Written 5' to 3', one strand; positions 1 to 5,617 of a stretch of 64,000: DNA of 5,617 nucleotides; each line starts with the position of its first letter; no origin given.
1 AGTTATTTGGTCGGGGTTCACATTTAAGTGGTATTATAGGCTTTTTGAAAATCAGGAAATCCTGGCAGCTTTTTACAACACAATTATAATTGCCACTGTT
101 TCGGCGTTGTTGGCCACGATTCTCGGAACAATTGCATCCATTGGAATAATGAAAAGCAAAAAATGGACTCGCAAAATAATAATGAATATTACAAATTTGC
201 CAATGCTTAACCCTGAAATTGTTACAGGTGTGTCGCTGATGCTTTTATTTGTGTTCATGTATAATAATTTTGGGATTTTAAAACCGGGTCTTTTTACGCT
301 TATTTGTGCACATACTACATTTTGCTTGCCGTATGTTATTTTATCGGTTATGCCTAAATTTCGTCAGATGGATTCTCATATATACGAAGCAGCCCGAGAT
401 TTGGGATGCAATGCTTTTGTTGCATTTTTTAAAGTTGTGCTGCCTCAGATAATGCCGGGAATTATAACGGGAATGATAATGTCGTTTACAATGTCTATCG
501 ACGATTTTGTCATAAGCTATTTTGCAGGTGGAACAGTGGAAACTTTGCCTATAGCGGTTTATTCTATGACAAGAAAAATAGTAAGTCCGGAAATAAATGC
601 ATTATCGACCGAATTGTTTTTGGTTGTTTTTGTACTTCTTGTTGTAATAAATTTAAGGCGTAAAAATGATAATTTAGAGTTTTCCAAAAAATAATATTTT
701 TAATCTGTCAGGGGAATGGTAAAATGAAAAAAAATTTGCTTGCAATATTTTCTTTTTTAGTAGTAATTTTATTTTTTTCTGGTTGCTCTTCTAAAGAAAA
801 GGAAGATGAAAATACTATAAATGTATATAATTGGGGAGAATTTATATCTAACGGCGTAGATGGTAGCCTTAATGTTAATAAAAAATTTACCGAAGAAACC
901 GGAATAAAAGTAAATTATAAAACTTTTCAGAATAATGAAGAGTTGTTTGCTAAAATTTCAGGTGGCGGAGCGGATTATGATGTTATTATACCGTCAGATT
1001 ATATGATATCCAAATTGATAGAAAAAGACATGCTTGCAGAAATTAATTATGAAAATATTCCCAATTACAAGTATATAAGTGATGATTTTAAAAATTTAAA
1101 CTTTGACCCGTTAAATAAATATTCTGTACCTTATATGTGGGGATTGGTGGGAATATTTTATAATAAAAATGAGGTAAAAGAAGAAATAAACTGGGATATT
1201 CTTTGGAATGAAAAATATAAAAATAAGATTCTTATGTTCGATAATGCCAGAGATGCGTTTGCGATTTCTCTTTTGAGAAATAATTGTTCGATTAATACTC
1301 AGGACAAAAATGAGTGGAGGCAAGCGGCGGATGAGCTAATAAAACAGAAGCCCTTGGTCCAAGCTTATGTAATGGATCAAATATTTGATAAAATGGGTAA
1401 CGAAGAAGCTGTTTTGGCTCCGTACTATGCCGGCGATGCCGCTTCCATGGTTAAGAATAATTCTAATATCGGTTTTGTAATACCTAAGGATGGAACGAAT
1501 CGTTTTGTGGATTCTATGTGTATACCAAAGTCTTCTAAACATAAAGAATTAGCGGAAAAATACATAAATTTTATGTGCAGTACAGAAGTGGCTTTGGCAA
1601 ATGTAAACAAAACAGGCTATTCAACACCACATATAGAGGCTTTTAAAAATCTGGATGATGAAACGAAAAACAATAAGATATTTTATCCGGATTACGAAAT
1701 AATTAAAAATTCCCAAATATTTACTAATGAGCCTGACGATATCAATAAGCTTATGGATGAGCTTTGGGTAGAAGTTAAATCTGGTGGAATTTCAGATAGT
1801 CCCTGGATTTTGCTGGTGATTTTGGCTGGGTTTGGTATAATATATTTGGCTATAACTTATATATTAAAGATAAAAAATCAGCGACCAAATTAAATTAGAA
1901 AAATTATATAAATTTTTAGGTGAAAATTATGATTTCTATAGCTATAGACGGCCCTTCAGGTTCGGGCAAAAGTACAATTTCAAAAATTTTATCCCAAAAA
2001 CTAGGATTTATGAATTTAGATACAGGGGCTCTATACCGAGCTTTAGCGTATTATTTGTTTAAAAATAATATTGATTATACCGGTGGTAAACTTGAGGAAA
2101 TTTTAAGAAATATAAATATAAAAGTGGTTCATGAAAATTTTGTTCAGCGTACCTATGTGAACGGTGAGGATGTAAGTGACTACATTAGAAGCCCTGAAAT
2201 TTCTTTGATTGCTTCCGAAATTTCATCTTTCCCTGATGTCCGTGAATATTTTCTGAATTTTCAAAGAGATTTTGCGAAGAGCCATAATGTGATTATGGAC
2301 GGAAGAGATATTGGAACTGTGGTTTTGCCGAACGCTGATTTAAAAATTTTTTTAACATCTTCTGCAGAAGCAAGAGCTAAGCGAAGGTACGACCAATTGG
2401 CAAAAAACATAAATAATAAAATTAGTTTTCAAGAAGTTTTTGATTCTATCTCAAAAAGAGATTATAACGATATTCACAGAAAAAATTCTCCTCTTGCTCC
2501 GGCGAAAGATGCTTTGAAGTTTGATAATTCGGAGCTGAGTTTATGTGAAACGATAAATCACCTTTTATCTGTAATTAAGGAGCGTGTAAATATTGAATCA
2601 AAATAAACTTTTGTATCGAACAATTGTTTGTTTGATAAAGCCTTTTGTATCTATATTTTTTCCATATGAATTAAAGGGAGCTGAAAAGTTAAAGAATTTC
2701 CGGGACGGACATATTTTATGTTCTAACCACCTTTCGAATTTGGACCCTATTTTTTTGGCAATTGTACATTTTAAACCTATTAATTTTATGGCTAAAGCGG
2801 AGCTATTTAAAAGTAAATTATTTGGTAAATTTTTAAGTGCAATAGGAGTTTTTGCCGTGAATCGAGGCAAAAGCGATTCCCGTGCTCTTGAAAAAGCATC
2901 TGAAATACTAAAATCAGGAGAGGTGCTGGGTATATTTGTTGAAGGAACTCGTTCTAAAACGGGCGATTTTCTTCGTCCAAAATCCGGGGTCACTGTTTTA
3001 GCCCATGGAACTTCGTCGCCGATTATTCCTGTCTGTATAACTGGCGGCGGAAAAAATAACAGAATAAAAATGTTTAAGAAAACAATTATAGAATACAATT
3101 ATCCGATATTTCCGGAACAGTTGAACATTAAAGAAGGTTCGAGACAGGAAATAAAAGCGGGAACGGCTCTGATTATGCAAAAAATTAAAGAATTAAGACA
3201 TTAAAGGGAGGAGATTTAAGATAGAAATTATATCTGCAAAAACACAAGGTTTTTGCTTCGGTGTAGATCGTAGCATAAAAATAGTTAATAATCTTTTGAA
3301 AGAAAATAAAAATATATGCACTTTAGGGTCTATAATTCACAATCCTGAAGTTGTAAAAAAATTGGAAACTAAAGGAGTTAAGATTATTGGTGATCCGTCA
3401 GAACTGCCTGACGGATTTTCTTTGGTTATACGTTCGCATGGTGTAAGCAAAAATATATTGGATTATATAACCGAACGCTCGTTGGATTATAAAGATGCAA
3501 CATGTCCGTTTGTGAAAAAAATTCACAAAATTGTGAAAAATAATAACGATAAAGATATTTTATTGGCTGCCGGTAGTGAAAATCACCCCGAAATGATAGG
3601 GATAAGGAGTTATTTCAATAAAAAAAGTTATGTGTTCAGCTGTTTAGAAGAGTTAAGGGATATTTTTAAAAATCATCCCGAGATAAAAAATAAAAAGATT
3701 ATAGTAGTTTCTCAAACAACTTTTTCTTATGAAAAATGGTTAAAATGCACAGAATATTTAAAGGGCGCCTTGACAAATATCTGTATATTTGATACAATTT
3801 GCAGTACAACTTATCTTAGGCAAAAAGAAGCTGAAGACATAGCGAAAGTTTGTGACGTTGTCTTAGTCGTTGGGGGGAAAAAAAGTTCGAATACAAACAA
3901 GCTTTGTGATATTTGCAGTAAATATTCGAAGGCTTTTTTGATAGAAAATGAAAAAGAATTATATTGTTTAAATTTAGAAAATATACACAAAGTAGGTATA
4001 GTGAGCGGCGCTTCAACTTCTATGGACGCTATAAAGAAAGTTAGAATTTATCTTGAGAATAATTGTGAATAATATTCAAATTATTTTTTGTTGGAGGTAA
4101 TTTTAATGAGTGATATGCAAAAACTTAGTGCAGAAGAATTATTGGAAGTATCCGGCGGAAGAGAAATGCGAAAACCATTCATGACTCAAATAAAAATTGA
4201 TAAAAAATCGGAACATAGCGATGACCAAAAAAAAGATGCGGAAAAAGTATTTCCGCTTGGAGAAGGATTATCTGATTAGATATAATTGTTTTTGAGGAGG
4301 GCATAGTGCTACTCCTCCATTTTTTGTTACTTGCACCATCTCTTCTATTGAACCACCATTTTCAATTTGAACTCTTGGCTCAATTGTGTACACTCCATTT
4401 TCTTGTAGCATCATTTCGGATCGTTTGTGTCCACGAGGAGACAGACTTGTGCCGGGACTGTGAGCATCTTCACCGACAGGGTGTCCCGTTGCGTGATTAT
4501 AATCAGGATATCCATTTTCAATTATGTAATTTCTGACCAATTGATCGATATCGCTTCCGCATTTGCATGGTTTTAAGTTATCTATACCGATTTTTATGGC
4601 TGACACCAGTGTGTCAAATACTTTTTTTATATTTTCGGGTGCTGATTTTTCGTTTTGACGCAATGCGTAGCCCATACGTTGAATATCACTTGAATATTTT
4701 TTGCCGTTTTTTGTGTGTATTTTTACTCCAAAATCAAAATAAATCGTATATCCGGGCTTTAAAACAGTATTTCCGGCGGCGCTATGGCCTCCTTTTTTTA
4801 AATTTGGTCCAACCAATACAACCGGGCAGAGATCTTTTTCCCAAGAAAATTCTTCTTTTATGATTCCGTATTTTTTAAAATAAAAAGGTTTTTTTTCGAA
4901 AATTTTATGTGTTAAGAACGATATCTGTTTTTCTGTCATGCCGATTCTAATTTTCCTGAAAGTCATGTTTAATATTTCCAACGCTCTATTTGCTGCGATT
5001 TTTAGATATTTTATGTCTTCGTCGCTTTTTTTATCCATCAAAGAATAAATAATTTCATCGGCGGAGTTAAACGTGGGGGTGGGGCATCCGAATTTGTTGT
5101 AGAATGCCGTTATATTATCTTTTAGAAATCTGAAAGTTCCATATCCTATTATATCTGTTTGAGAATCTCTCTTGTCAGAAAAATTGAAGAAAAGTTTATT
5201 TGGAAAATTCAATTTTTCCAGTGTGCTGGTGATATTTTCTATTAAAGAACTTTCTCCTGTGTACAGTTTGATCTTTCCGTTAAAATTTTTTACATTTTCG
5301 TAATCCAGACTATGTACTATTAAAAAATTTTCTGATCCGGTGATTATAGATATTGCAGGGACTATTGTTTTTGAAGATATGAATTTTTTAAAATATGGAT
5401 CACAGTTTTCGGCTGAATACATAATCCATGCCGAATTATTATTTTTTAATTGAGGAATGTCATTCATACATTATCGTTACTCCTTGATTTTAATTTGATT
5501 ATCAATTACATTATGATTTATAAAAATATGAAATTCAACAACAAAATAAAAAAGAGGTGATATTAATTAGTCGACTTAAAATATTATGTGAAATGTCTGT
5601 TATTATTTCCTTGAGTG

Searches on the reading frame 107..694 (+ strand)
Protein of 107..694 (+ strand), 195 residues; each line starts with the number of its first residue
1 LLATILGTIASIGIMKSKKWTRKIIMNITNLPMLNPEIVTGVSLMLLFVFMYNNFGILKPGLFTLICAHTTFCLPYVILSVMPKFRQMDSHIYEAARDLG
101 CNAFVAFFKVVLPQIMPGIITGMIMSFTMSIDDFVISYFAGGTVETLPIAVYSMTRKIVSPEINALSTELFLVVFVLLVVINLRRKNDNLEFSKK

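Call 78: search_protein_families(library=pfam, proteins=[window:107-694:+], max_evalue=0.001)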
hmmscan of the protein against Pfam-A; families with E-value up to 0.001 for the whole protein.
window:107-694:+ (195 aa): 1 family
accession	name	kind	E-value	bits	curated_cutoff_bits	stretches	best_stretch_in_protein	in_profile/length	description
PF00528.27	BPD_transp_1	-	4.7e-20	72.5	26.4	1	4-182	2-168/184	Binding-protein-dependent transport system inner membrane component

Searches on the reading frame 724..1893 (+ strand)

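Call 78: search_protein_families(library=pfam, proteins=[window:724-1893:+], max_evalue=0.001)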
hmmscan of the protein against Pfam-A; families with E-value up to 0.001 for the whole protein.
window:724-1893:+ (389 aa): 4 families
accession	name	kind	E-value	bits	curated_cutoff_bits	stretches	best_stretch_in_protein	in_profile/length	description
PF13343.11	SBP_bac_6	-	1e-32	114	24.6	1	86-329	5-244/245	Bacterial extracellular solute-binding protein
PF13416.11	SBP_bac_8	-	1e-28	101.4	27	1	53-317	4-274/279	Bacterial extracellular solute-binding protein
PF01547.30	SBP_bac_1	-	9.9e-20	72.2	26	1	51-289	14-305/307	Bacterial extracellular solute-binding protein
PF13531.11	SBP_bac_11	-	8.8e-11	42.4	25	1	51-289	16-217/227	Bacterial extracellular solute-binding protein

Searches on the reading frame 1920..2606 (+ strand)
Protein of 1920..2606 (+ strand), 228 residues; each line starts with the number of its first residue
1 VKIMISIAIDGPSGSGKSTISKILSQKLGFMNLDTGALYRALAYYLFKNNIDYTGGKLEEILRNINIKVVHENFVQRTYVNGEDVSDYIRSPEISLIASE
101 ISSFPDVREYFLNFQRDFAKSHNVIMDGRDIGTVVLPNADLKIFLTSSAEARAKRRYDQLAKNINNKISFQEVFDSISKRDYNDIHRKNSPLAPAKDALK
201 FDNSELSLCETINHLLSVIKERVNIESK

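Call 78: search_protein_families(library=pfam, proteins=[window:1920-2606:+], max_evalue=0.001)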
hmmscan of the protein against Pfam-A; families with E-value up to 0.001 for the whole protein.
window:1920-2606:+ (228 aa): 4 families
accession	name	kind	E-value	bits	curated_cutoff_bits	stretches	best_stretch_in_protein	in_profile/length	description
PF02224.24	Cytidylate_kin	-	5.2e-69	232.6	26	1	7-220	1-210/211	Cytidylate kinase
PF13189.12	Cytidylate_kin2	-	1.2e-08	35.8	28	1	7-156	2-128/176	Cytidylate kinase-like family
PF13238.12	AAA_18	-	3e-08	34.6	29.4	1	7-158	1-110/128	AAA domain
PF13207.12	AAA_17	-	8.9e-05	23.2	27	1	11-43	2-34/136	AAA domain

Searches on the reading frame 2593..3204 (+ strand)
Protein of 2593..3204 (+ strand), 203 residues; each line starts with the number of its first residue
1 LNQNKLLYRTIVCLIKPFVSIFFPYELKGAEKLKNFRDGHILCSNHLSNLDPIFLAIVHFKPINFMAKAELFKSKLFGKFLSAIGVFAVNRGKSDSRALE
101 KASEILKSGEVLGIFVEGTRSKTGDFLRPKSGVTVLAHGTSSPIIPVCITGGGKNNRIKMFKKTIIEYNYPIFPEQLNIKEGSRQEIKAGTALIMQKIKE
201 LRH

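Call 78: search_protein_families(library=pfam, proteins=[window:2593-3204:+], max_evalue=0.001)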
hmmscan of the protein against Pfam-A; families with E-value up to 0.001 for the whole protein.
window:2593-3204:+ (203 aa): 1 family
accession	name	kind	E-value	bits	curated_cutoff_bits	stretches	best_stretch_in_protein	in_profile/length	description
PF01553.26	Acyltransferase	-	1.7e-25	89.8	23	1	29-149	6-131/132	Acyltransferase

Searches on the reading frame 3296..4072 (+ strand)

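Call 78: search_protein_families(library=pfam, proteins=[window:3296-4072:+], max_evalue=0.001)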
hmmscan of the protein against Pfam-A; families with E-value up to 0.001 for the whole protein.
window:3296-4072:+ (258 aa): 1 family
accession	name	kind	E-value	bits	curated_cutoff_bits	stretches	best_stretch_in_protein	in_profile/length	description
PF02401.23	LYTB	-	4.8e-72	242.9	24.5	1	3-253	26-266/267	LytB protein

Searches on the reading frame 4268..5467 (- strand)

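Call 78: search_protein_families(library=pfam, proteins=[window:4268-5467:-], max_evalue=0.001)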
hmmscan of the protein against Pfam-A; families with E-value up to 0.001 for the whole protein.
window:4268-5467:- (399 aa): 1 family
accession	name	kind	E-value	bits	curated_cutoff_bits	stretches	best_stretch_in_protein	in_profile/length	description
PF00557.29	Peptidase_M24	-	2e-26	93.5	23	1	154-382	2-208/208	Metallopeptidase family M24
